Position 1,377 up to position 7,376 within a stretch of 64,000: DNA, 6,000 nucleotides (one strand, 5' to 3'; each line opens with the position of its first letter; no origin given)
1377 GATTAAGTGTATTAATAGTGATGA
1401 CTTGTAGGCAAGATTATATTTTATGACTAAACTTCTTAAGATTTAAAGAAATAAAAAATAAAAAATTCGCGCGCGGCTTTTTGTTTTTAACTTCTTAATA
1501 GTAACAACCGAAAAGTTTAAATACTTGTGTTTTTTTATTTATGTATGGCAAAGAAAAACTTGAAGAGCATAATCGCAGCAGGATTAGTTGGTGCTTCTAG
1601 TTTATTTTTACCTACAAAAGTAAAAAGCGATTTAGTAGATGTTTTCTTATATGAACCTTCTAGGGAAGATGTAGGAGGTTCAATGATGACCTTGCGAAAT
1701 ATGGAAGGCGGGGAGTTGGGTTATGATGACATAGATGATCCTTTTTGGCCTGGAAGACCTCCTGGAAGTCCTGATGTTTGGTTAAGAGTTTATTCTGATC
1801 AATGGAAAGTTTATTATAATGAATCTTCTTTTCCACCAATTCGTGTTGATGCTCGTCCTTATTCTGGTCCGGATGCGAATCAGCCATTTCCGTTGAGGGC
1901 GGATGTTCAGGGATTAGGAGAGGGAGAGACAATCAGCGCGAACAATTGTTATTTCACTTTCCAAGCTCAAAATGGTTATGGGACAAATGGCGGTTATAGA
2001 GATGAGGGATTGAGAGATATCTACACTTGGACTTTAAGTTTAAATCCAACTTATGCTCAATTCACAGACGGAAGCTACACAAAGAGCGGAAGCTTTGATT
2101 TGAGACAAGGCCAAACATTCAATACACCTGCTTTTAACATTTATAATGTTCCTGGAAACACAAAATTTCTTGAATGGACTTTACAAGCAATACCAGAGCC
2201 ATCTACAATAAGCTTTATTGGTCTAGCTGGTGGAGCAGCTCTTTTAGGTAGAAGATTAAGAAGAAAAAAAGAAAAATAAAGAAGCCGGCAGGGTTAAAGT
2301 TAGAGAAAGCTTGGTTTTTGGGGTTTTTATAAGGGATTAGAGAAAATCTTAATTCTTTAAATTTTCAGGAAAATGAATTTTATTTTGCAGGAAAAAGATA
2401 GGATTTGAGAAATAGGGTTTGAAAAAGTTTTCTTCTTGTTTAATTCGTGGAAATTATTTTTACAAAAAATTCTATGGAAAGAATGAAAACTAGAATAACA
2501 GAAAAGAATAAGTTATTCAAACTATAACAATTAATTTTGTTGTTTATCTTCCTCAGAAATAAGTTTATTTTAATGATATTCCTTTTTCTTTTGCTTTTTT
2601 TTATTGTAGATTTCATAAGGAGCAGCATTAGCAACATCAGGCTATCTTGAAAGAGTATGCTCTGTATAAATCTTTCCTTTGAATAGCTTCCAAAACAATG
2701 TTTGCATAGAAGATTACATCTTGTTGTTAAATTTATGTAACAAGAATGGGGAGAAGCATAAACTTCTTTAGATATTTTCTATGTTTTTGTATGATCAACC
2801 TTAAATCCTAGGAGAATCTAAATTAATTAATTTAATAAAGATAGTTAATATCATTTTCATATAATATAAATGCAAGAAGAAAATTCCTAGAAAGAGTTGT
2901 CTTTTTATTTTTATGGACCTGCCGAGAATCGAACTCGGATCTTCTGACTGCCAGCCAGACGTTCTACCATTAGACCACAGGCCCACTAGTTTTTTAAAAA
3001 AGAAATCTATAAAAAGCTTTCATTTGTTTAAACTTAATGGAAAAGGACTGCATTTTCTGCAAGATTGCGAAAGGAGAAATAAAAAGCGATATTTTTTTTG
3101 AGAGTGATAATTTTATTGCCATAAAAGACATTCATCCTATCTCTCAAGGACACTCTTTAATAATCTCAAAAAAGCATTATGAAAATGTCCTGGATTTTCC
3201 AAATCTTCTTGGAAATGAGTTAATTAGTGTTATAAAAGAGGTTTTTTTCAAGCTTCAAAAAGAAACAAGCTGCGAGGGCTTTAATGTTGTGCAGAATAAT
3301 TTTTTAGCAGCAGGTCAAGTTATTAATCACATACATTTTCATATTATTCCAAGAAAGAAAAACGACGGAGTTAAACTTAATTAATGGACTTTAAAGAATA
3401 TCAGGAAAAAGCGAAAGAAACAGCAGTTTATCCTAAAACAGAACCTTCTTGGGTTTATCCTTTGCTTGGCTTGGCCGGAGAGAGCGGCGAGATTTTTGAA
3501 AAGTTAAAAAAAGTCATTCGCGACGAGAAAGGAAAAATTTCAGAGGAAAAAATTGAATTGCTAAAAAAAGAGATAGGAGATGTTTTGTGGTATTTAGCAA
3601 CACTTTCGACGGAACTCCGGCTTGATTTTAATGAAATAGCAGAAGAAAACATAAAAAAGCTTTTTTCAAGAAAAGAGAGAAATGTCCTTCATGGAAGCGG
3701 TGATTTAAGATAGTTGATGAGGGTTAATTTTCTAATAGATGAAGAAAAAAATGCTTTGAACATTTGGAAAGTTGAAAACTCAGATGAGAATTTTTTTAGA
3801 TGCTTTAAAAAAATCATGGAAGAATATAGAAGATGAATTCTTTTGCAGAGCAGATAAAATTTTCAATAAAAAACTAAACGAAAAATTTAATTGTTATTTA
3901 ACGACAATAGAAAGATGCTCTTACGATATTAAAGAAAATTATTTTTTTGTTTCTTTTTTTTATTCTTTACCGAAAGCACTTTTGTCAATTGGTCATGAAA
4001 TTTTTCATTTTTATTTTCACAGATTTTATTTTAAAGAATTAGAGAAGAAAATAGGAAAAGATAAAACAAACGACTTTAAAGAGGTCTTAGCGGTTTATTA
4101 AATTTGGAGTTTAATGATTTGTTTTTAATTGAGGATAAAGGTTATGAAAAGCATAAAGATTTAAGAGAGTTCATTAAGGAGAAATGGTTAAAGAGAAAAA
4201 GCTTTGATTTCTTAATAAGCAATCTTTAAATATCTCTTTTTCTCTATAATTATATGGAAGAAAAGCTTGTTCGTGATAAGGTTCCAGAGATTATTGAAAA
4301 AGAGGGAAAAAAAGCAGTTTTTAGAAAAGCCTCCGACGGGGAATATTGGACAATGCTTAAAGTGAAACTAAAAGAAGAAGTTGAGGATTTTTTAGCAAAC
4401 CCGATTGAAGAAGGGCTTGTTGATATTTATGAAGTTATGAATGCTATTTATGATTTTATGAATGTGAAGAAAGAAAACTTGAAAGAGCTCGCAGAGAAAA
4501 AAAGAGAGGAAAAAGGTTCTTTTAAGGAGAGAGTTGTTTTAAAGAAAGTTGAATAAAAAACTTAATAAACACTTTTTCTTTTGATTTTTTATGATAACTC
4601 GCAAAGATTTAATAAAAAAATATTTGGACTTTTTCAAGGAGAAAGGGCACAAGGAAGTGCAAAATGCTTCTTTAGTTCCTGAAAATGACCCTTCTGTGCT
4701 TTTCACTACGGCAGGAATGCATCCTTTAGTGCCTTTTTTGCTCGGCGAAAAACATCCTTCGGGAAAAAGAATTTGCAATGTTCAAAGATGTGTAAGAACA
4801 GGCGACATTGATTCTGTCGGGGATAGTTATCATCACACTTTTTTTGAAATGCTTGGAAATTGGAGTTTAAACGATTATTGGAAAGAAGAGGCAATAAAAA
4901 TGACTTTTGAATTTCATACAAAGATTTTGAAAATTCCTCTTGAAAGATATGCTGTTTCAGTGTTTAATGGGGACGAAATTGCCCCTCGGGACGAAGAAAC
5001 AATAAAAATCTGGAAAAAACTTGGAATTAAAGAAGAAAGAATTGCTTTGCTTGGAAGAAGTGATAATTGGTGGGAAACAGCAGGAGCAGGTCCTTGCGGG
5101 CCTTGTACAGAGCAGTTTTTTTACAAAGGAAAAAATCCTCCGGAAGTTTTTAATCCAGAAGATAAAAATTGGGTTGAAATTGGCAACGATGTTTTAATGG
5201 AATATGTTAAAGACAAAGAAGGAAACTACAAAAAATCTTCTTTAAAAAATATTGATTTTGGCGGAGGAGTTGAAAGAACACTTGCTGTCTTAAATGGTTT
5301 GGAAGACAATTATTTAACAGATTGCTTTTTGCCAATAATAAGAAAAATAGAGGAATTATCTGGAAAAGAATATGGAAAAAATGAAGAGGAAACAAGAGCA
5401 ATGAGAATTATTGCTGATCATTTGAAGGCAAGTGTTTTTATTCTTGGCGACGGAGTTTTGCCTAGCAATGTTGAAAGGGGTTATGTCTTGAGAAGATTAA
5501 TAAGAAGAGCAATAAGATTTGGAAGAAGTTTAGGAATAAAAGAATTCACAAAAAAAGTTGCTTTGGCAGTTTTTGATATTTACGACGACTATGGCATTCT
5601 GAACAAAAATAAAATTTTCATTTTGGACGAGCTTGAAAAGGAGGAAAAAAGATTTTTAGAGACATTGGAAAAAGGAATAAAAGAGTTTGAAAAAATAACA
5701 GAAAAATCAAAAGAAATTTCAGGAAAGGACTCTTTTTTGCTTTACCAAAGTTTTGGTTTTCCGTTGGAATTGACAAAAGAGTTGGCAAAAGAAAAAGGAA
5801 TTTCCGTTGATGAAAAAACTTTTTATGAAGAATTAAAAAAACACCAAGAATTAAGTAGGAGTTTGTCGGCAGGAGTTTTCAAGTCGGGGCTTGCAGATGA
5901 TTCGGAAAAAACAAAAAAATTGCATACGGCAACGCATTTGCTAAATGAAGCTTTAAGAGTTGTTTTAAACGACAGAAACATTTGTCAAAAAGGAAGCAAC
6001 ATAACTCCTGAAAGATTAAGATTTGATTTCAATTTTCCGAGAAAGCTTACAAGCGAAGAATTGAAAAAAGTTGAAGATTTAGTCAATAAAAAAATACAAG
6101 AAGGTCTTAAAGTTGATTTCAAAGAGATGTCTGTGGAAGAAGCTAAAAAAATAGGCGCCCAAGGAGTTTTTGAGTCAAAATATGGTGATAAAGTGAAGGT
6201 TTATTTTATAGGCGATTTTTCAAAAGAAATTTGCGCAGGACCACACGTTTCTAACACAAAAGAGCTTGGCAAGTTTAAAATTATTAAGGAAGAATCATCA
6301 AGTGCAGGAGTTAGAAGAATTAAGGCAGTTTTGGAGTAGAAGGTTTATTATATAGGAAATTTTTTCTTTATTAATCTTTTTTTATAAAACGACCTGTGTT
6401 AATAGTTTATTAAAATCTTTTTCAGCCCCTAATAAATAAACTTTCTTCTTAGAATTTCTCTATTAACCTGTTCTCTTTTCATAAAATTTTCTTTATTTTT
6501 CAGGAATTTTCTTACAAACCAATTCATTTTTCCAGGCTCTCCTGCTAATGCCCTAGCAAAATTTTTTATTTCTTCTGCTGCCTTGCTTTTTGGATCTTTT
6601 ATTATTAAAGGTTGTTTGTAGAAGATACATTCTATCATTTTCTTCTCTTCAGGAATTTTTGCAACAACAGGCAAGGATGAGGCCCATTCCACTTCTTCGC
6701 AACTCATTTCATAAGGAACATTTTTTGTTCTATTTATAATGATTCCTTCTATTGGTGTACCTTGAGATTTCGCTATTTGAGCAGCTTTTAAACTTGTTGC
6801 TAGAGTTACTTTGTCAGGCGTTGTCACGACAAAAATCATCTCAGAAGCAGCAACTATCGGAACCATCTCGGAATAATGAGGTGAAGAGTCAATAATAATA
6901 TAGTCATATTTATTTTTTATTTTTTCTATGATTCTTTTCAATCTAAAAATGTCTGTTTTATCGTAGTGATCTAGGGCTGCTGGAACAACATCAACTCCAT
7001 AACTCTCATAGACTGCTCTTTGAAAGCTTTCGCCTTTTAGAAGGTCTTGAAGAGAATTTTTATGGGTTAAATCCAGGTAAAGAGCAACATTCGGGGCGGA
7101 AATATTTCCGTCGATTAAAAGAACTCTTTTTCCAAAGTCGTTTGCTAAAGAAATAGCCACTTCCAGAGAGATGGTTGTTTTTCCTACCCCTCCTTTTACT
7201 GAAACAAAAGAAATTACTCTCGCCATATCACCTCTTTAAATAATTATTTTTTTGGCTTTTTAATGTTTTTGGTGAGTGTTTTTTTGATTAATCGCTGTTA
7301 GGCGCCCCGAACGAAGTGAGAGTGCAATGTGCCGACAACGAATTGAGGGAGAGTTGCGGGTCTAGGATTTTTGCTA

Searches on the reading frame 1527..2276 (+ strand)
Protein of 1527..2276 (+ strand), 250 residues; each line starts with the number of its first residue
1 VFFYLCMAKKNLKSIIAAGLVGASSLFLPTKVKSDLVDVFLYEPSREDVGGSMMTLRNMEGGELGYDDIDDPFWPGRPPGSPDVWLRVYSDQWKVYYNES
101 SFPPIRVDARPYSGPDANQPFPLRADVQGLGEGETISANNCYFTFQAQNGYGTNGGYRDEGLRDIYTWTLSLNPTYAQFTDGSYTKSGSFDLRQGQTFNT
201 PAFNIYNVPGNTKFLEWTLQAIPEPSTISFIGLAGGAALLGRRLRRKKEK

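Call 50: search_protein_families(library=pfam, proteins=[window:1527-2276:+], max_evalue=0.01)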
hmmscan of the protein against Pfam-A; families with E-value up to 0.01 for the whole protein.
window:1527-2276:+ (250 aa): 1 family
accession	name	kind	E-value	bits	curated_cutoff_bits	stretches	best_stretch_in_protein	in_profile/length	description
PF07589.16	PEP-CTERM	-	0.0012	19.3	20.7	1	221-246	1-24/24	PEP-CTERM motif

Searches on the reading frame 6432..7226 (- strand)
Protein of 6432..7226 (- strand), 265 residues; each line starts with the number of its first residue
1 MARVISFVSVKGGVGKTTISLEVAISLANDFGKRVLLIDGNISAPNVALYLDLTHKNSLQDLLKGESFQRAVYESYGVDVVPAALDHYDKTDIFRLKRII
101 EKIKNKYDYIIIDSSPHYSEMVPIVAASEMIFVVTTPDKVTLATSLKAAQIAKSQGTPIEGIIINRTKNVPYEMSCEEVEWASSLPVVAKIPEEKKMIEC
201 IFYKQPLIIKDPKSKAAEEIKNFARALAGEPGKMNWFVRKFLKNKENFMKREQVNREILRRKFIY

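Call 50: search_protein_families(library=pfam, proteins=[window:6432-7226:-], max_evalue=0.01)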
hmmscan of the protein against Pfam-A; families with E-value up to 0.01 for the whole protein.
window:6432-7226:- (265 aa): 9 families
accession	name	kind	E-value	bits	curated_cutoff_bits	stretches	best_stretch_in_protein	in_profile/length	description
PF13614.12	AAA_31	-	1.1e-18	68.2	27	1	3-139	2-151/177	AAA domain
PF10609.15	ParA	-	1.2e-17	64.6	27.1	1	3-227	4-245/246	NUBPL iron-transfer P-loop NTPase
PF01656.29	CbiA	-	6.1e-15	55.7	25.4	1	5-206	1-124/125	CobQ/CobB/MinD/ParA nucleotide binding domain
PF06564.18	CBP_BcsQ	-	1e-10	42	21.3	1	4-224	3-230/234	Cellulose biosynthesis protein BcsQ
PF02374.21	ArsA_ATPase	-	1.4e-08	34.8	24.3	1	7-38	5-35/305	Anion-transporting ATPase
PF13500.12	AAA_26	-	9.3e-08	32.6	27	1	96-197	88-194/198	AAA domain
PF09140.17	MipZ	-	1.3e-07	31.6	20.7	1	4-128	2-120/262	ATPase MipZ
PF00142.24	Fer4_NifH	-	6.5e-07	29.5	25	0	128-231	141-248/271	4Fe-4S iron sulfur cluster binding proteins, NifH/frxC family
PF07015.17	VirC1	-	3.8e-05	23.6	24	1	4-45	3-43/231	VirC1 protein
